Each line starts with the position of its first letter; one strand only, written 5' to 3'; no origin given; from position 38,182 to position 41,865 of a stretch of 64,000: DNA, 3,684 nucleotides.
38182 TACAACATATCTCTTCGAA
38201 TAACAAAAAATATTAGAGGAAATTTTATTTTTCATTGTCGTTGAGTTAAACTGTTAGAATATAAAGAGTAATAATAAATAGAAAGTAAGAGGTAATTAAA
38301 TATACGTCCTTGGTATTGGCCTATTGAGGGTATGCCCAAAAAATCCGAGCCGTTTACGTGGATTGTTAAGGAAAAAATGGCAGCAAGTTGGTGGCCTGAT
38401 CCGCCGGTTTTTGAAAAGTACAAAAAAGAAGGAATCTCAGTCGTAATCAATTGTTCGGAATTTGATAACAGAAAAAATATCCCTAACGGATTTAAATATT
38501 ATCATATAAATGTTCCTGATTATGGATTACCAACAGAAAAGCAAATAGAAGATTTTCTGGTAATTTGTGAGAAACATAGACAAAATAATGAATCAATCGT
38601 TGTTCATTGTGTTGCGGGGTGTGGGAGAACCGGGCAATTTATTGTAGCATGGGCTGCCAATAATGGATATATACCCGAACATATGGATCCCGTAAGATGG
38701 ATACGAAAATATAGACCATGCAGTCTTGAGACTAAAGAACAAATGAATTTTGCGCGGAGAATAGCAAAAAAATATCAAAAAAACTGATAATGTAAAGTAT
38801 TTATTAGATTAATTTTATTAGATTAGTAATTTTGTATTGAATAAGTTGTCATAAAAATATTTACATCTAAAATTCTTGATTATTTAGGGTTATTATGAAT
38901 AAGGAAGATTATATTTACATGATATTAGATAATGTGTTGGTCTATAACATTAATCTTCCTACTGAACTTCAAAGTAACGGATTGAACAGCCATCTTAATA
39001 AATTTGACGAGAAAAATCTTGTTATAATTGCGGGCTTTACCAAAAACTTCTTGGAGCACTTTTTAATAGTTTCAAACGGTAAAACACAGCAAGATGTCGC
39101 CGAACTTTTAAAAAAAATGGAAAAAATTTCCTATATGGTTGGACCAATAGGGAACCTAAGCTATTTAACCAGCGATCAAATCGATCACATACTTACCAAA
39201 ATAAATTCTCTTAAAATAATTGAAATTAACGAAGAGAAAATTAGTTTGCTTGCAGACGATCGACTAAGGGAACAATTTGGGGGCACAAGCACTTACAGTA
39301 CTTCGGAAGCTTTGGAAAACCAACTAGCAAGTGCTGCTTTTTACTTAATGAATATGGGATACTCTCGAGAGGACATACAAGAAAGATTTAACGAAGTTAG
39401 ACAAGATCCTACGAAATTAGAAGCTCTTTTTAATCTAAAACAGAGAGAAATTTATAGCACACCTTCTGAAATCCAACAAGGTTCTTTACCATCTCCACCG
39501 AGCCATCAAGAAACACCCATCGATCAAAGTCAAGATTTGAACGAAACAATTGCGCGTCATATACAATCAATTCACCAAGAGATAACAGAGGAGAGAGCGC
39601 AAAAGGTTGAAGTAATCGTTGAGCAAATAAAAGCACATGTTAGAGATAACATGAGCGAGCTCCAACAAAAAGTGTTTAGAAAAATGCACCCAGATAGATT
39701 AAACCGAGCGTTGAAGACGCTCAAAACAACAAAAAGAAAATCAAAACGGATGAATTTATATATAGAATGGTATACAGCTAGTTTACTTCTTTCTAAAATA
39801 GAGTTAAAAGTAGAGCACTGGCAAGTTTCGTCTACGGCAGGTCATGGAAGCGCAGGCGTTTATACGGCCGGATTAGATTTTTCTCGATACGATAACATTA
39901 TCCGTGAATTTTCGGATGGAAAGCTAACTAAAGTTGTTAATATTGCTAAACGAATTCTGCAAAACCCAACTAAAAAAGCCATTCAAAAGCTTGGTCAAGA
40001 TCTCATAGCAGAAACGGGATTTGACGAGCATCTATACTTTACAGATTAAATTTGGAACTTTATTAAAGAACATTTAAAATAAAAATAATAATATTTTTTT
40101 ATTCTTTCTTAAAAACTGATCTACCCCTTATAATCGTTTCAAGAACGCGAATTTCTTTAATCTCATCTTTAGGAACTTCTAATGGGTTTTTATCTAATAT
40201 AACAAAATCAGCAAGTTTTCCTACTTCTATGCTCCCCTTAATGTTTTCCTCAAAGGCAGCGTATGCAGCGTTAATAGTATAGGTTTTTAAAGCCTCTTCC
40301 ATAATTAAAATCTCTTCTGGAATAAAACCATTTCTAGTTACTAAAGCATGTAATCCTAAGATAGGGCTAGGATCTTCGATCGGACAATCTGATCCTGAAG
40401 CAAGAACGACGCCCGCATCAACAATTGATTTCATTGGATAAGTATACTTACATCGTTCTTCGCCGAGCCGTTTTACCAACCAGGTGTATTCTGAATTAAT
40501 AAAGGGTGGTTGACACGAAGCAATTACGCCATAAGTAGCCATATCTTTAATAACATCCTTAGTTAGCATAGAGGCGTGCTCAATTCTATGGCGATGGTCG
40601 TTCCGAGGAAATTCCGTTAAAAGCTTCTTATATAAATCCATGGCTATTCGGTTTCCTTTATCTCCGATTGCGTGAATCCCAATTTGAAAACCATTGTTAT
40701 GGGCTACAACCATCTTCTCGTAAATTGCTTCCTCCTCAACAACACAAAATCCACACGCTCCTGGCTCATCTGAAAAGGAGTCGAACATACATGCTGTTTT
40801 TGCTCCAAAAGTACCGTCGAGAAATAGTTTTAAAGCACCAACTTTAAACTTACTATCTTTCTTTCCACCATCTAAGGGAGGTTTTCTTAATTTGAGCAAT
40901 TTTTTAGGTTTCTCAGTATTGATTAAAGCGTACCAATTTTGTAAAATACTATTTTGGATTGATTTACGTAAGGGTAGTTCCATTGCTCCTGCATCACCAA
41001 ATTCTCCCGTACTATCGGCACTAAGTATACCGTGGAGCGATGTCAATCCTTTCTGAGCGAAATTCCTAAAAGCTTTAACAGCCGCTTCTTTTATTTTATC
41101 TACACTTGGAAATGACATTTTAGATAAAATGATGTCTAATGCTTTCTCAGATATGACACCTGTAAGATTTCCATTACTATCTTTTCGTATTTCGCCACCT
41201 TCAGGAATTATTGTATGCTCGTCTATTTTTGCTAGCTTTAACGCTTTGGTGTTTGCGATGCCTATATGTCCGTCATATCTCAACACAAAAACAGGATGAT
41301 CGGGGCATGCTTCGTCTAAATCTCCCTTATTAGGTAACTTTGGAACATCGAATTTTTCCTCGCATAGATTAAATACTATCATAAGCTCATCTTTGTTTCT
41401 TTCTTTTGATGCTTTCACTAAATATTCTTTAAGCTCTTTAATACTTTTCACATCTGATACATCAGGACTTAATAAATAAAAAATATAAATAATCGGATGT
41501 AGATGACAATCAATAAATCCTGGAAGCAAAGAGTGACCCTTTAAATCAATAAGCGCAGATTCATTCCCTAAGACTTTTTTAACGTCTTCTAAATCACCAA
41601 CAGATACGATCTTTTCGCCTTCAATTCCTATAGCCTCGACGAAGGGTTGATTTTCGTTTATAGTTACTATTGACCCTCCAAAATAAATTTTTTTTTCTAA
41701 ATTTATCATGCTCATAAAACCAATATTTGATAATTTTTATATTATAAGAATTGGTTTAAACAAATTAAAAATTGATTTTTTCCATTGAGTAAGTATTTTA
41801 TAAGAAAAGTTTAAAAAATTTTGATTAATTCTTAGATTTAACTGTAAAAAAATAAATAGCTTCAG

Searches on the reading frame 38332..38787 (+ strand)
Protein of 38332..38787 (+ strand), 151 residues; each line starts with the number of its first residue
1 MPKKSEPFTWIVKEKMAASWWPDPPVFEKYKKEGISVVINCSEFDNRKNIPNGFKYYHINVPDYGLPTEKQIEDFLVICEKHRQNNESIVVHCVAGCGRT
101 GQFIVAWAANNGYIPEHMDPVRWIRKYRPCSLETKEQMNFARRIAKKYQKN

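Call 65: search_protein_families(library=pfam, proteins=[window:38332-38787:+], max_evalue=0.001)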
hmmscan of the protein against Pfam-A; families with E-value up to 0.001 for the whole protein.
window:38332-38787:+ (151 aa): 6 families
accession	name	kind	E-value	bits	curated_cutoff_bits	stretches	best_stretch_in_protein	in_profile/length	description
PF22785.1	Tc-R-P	-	9.1e-16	58.8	27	1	26-109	15-102/106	Polymorphic toxin system, DSP-PTPase phosphatase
PF00782.25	DSPc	-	3.3e-11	43.6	33.5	1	30-134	14-120/133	Dual specificity phosphatase, catalytic domain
PF22784.1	PTP-SAK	-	4.5e-11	43.4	27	1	52-140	53-152/153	Swiss Army Knife protein, DSP-PTPase phosphatase domain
PF00102.32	Y_phosphatase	-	5.9e-11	42.9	20.9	1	59-144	140-231/234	Protein-tyrosine phosphatase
PF22741.1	PTP-NADK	-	8.8e-08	32.1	27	1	55-109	78-132/163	DSP-PTPase phosphatase fused to NAD+ Kinase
PF14566.11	PTPlike_phytase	-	1.4e-07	32.1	27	1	43-105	91-152/158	Inositol hexakisphosphate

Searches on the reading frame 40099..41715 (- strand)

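Call 65: search_protein_families(library=pfam, proteins=[window:40099-41715:-], max_evalue=0.001)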
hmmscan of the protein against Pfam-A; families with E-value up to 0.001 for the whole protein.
window:40099-41715:- (538 aa): 2 families
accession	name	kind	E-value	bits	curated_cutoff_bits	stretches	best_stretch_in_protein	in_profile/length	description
PF07969.17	Amidohydro_3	-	1.7e-93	315.1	29.7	1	55-535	2-472/472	Amidohydrolase family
PF01979.26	Amidohydro_1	-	1.3e-11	44.7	25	1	326-534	132-345/345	Amidohydrolase family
